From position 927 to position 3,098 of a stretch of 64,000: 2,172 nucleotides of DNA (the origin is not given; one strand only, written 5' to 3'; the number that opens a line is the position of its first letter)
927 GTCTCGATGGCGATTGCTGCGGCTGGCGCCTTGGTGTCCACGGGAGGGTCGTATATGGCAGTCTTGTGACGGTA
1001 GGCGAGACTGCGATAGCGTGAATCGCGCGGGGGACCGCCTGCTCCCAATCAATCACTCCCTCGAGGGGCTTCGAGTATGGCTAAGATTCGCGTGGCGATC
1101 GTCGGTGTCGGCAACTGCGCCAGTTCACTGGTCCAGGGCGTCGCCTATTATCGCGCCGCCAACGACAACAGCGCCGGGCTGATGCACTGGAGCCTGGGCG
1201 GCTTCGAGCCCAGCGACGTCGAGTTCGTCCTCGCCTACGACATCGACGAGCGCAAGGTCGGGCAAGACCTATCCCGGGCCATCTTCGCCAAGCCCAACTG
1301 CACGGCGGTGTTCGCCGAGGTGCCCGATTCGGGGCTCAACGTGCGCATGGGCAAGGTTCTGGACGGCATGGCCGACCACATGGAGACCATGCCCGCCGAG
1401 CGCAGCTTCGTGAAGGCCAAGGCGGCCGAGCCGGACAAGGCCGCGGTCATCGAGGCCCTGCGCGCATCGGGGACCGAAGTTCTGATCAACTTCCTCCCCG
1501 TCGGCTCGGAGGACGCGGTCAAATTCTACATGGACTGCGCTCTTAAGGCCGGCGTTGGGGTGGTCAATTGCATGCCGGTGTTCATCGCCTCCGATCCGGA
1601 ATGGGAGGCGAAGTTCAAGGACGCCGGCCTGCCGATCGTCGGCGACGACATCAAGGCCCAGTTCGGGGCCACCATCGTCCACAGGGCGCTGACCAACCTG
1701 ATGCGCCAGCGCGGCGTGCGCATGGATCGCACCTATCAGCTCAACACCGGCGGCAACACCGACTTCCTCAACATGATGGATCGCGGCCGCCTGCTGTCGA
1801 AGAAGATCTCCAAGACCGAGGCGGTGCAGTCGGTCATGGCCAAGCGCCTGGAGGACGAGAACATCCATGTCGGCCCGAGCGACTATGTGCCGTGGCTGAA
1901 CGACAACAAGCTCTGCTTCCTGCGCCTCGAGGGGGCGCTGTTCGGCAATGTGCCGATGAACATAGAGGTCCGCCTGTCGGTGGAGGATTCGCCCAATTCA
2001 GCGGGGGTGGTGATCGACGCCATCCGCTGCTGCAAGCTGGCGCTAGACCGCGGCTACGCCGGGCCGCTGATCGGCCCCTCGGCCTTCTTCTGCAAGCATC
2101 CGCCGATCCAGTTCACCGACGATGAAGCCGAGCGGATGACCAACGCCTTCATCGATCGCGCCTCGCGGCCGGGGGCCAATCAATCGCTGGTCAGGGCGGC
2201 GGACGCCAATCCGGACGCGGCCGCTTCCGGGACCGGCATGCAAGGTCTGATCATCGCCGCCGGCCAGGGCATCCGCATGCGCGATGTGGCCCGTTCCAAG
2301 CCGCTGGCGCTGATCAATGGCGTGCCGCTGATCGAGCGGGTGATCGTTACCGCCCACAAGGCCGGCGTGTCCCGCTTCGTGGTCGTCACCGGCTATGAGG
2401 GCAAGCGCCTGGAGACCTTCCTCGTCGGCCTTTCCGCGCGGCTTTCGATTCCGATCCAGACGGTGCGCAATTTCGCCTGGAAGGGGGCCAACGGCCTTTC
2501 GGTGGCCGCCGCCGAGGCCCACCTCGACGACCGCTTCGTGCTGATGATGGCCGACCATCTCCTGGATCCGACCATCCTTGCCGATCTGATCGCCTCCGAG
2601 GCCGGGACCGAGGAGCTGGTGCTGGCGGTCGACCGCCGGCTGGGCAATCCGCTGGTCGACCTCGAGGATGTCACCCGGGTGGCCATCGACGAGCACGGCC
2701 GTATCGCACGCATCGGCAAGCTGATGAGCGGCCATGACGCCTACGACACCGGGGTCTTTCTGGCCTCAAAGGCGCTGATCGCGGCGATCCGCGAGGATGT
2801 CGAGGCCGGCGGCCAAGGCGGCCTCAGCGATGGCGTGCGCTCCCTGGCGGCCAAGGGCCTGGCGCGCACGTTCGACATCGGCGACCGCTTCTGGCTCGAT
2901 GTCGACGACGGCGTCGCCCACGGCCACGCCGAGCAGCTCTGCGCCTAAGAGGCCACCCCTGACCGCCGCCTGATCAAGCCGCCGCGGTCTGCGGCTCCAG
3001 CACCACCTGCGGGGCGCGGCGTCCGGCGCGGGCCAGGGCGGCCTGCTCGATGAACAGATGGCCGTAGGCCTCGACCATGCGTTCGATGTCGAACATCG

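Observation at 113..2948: Fused inositol-3-phosphate synthase/cytidylyltransferase facing a CDP-alcohol phosphotransferase: a CDP-inositol pathway outside its usual hosts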

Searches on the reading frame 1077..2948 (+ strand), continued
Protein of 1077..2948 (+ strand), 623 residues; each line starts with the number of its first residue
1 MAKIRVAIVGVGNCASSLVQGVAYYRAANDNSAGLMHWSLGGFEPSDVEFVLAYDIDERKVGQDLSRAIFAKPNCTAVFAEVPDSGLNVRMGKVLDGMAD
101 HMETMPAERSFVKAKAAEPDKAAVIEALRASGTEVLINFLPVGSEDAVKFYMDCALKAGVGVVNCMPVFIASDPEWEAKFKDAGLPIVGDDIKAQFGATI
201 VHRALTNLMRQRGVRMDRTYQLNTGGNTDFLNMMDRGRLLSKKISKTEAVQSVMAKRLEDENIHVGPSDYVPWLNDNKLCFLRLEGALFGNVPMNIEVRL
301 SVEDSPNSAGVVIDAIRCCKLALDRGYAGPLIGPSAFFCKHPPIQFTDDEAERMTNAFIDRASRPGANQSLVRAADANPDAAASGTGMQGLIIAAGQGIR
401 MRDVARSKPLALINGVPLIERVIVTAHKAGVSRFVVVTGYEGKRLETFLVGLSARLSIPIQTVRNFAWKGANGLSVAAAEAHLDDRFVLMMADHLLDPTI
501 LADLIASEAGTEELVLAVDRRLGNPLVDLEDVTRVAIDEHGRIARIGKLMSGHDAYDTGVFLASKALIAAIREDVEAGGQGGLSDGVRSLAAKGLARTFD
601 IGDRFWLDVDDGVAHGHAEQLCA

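Call 59: find_encoding_contigs(protein=P0025, flank=10000, max_places=1)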
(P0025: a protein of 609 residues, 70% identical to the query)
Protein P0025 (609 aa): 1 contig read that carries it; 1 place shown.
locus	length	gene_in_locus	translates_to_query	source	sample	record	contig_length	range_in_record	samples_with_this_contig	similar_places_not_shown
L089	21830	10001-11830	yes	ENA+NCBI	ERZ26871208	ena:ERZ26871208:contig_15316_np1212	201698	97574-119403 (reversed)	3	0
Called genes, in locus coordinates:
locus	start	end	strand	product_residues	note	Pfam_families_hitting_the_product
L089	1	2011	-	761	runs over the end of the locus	PF03739:LptF_LptG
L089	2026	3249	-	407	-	PF00155:Aminotran_1_2, PF01053:Cys_Met_Meta_PP (faint), PF01212:Beta_elim_lyase (weak)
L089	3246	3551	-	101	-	PF00550:PP-binding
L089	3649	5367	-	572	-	PF00501:AMP-binding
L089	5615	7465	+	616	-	PF00664:ABC_membrane, PF00005:ABC_tran, PF13191:AAA_16 (weak), PF02463:SMC_N (weak)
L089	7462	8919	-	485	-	-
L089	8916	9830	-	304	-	PF01066:CDP-OH_P_transf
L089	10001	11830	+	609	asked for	PF01658:Inos-1-P_synth, PF00483:NTP_transferase (weak), PF12804:NTP_transf_3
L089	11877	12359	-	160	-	PF04138:GtrA_DPMS_TM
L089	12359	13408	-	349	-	PF00535:Glycos_transf_2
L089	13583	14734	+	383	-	PF12698:ABC2_membrane_3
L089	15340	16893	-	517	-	PF02347:GDC-P (faint), PF00266:Aminotran_5, PF21478:GcvP2_C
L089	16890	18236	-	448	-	PF02347:GDC-P, PF01053:Cys_Met_Meta_PP (weak)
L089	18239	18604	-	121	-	PF01597:GCV_H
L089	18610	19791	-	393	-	PF01571:GCV_T, PF08669:GCV_T_C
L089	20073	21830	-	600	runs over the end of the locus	PF03485:Arg_tRNA_synt_N, PF00750:tRNA-synt_1d, PF05746:DALR_1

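Call 67: search_protein_families(library=pfam, proteins=[L088:8820-9974:+, L089:7462-8919:-], max_evalue=0.01)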
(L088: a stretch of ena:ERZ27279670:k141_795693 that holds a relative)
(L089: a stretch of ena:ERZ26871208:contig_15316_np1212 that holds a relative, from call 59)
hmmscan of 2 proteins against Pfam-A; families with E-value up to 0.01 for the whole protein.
L088:8820-9974:+ (384 aa): 1 family
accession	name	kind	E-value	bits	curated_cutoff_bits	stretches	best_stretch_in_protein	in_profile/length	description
PF00583.31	Acetyltransf_1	-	0.0014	19.4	20.7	0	217-270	7-53/116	Acetyltransferase (GNAT) family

L089:7462-8919:- (485 aa): 0 families

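Call 72: search_protein_families(library=pfam, proteins=[L007:5647-6852:+, L007:7428-8105:-, L007:8111-9034:-, L007:12802-14100:+, L007:14084-15439:-, L041:11958-12773:+, L041:13864-15417:-, L041:15451-16581:-, L041:17499-18857:-, L041:18967-20388:-], max_evalue=0.001)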
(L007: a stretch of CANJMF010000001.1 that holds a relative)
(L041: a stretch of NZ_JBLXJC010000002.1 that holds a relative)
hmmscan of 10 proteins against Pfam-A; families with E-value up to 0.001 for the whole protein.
L007:5647-6852:+ (401 aa): 6 families
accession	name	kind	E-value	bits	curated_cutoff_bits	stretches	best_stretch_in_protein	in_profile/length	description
PF01494.25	FAD_binding_3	-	4e-30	105.7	22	1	7-338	2-338/349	FAD binding domain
PF07992.20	Pyr_redox_2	-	1.7e-05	24.9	26.1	1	8-56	144-189/291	Pyridine nucleotide-disulphide oxidoreductase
PF08491.16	SE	-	3.2e-05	23.6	20.1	1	276-364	125-213/276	Squalene epoxidase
PF00070.33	Pyr_redox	-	8.7e-05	23.4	22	1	9-54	2-44/82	Pyridine nucleotide-disulphide oxidoreductase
PF01266.30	DAO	-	0.00032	20.8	27.9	1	8-37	1-30/353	FAD dependent oxidoreductase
PF13450.12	NAD_binding_8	-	0.00048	20.8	21.9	0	11-38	1-28/68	NAD(P)-binding Rossmann-like domain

L007:7428-8105:- (225 aa): 1 family
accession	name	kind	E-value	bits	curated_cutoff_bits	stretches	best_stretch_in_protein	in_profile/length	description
PF02190.22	LON_substr_bdg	-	1.5e-24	87.5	28.7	1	15-211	1-199/200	ATP-dependent protease La (LON) substrate-binding domain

L007:8111-9034:- (307 aa): 11 families
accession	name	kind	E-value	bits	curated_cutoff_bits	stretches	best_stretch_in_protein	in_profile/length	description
PF14561.12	TPR_20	-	1.8e-31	108.7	25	1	220-306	4-90/90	Tetratricopeptide repeat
PF00085.26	Thioredoxin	-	4.6e-29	100.9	23.5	1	21-122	3-102/103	Thioredoxin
PF14559.12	TPR_19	-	1.3e-15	57.9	25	1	144-209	3-68/68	Tetratricopeptide repeat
PF13098.12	Thioredoxin_2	-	9.5e-09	36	27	1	37-120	4-103/104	Thioredoxin-like domain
PF13432.12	TPR_16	-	4.6e-08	33.8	32.7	0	136-195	1-60/65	Tetratricopeptide repeat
PF13905.12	Thioredoxin_8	-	5e-08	33.6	27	1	40-91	3-56/94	Thioredoxin-like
PF00578.27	AhpC-TSA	-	7.8e-05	23.1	26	1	30-94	18-83/124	AhpC/TSA family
PF13428.12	TPR_14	-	7.9e-05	23.4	23.5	0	136-171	5-40/44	Tetratricopeptide repeat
PF13899.12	Thioredoxin_7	-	9.1e-05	23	27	1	37-96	16-78/83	Thioredoxin-like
PF12895.13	ANAPC3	-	0.00041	21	27.2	0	131-190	22-80/82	Anaphase-promoting complex, cyclosome, subunit 3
PF13174.12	TPR_6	-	0.0006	20.7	26.3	0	139-164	7-32/33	Tetratricopeptide repeat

L007:12802-14100:+ (432 aa): 2 families
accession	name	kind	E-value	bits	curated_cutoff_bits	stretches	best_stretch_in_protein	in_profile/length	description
PF13440.11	Polysacc_synt_3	-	3.7e-12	46.5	23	1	45-297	8-248/293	Polysaccharide biosynthesis protein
PF01943.22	Polysacc_synt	-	2.8e-09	37.2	28.2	1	20-292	7-273/274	Polysaccharide biosynthesis protein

L007:14084-15439:- (451 aa): 0 families

L041:11958-12773:+ (271 aa): 0 families

L041:13864-15417:- (517 aa): 2 families
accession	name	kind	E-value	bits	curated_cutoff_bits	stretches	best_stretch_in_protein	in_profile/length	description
PF01943.22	Polysacc_synt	-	4.1e-16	59.7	28.2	1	41-297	24-272/274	Polysaccharide biosynthesis protein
PF13440.11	Polysacc_synt_3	-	1.9e-11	44.2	23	1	50-339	9-282/293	Polysaccharide biosynthesis protein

L041:15451-16581:- (376 aa): 0 families

L041:17499-18857:- (452 aa): 1 family
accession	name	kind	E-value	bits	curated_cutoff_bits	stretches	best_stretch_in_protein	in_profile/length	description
PF01066.26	CDP-OH_P_transf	-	2.5e-10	41.4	22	1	258-352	3-94/152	CDP-alcohol phosphatidyltransferase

L041:18967-20388:- (473 aa): 4 families
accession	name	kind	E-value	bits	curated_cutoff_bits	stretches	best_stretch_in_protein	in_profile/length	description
PF00282.25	Pyridoxal_deC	-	8.7e-116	387.2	27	1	35-403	1-375/375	Pyridoxal-dependent decarboxylase conserved domain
PF00266.25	Aminotran_5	-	8e-06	25.5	21.5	1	168-264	87-177/371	Aminotransferase class-V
PF01212.27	Beta_elim_lyase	-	3.2e-05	23.8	27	1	107-268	30-174/288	Beta-eliminating lyase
PF05889.19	SepSecS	-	7.7e-05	22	21.1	1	174-266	106-195/389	O-phosphoseryl-tRNA(Sec) selenium transferase, SepSecS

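Call 78: search_protein_representatives(protein=window:1077-2948:+)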
Query: 623 residues. Proteins with E-value up to 0.001 (for the whole library): 6403; up to 1e-10: 3288; up to 1e-30: 903. The best 150 are listed.
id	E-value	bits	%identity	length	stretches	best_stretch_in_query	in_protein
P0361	2.8e-141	488.6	58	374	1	1-366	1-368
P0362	4.4e-134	464.8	61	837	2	3-228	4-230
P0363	1.1e-129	450.3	56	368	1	1-359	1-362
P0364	1.5e-124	433.4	56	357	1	3-359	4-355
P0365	7.1e-124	431.1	57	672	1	2-369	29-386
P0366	1.9e-120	419.8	56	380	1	3-360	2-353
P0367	2.9e-119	415.9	53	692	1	3-367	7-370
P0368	3.6e-119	415.6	55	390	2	1-314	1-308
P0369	3.8e-118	412.2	54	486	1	3-363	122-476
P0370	6.5e-118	411.4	55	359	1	1-361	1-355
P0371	3.3e-114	399.2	46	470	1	163-620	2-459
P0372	6.2e-113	395.0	52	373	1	1-358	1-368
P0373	2.6e-109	383.0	51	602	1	1-359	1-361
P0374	4.2e-107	375.7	56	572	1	6-336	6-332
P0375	2.1e-106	373.4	56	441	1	3-327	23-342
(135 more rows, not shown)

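Call 90: predict_structure(alignment_id=A1)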
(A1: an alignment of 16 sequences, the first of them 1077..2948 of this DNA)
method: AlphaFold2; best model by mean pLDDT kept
length: 623 residues; sequences in the alignment: 16
mean_pLDDT: 78.9   pTM: 0.55
mean pLDDT of the five models: 78.9, 75.5, 73.8, 73.5, 71.3
residues with pLDDT >= 90: 243; 70-90: 196; 50-70: 137; < 50: 47
segments of 3 or more residues with pLDDT < 50: 194-196, 264-277, 362-386
pLDDT, mean of each block of 10 residues (from residue 1): 88 81 71 65 87 93 91 65 89 79 67 88 97 94 83 97 86 90 92 56 59 65 52 56 59 57 45 44 67 67 58 90 90 79 66 77 41 34 57 89 88 93 93 94 93 87 91 93 93 91 84 93 70 89 91 91 95 92 94 94 88 87 76
secondary structure, 60 per line:
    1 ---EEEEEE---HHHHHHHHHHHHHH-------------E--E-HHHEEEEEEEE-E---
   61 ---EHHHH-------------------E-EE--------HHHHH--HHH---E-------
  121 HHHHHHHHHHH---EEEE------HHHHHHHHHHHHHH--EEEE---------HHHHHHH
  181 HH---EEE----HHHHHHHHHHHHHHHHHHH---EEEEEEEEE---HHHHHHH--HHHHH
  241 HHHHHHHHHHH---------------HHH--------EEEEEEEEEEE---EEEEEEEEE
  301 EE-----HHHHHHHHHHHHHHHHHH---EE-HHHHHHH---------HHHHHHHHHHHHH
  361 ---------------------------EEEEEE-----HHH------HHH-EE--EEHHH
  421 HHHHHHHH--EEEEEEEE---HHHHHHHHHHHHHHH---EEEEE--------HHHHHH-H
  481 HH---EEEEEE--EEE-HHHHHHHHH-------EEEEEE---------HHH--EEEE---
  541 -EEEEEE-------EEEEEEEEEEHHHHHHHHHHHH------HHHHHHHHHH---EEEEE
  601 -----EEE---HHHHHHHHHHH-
elements in order: E4-9 H13-26 E48-55 H65-68 H100-104 H121-131 E135-138 H145-158 E161-164 H174-182 E186-188 H193-211 E215-223 H227-233 H236-251 E278-288 E292-302 H308-325 H332-338 H348-360 E388-393 H418-428 E431-438 H442-456 E460-464 H473-478 E486-491 E494-496 H498-506 E514-519 E534-537 E542-547 E555-564 H565-576 H583-592 E596-600 E606-608 H612-622

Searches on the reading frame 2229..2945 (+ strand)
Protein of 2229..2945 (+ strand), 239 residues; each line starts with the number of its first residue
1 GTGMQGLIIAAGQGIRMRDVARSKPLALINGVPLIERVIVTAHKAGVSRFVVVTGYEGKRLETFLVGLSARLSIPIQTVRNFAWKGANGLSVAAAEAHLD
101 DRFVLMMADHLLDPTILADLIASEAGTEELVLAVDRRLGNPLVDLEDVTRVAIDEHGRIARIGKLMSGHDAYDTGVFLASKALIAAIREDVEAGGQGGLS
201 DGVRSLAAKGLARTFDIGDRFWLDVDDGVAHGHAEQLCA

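Call 74: search_solved_structures(query=window:2229-2945:+, max_evalue=0.001, show_alignments=3)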
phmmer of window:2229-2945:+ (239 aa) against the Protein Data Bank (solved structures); distinct sequences matched with E-value up to 0.001: 7.
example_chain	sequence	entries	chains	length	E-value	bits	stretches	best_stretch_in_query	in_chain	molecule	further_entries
2xme_A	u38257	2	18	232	5.1e-15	59.1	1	4-226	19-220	CTP-INOSITOL-1-PHOSPHATE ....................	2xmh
4mnd_A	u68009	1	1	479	3.1e-14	56.5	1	4-226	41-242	CTP L-myo-inositol-1-phosphate cytidylyltransferase/CDP-L-myo-inositol myo-inositolphospho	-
4jd0_A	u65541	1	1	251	3.9e-14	56.2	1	4-227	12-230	Nucleotidyl transferase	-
8hhd_A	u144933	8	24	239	4.7e-07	33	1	3-72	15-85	Nucleotidyl transferase | N-acetylmuramate alpha-1-phosphate uridylyltransferase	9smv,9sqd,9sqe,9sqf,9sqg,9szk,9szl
4y7t_A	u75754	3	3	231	0.00015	24.8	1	4-76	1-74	Nucleotidyl transferase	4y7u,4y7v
6plj_A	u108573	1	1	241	0.00019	24.5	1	4-72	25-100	nucleotidyl transferase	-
2v0h_A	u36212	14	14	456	0.00071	22.6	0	4-68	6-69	BIFUNCTIONAL PROTEIN GLMU | GLUCOSAMINE-1-PHOSPHATE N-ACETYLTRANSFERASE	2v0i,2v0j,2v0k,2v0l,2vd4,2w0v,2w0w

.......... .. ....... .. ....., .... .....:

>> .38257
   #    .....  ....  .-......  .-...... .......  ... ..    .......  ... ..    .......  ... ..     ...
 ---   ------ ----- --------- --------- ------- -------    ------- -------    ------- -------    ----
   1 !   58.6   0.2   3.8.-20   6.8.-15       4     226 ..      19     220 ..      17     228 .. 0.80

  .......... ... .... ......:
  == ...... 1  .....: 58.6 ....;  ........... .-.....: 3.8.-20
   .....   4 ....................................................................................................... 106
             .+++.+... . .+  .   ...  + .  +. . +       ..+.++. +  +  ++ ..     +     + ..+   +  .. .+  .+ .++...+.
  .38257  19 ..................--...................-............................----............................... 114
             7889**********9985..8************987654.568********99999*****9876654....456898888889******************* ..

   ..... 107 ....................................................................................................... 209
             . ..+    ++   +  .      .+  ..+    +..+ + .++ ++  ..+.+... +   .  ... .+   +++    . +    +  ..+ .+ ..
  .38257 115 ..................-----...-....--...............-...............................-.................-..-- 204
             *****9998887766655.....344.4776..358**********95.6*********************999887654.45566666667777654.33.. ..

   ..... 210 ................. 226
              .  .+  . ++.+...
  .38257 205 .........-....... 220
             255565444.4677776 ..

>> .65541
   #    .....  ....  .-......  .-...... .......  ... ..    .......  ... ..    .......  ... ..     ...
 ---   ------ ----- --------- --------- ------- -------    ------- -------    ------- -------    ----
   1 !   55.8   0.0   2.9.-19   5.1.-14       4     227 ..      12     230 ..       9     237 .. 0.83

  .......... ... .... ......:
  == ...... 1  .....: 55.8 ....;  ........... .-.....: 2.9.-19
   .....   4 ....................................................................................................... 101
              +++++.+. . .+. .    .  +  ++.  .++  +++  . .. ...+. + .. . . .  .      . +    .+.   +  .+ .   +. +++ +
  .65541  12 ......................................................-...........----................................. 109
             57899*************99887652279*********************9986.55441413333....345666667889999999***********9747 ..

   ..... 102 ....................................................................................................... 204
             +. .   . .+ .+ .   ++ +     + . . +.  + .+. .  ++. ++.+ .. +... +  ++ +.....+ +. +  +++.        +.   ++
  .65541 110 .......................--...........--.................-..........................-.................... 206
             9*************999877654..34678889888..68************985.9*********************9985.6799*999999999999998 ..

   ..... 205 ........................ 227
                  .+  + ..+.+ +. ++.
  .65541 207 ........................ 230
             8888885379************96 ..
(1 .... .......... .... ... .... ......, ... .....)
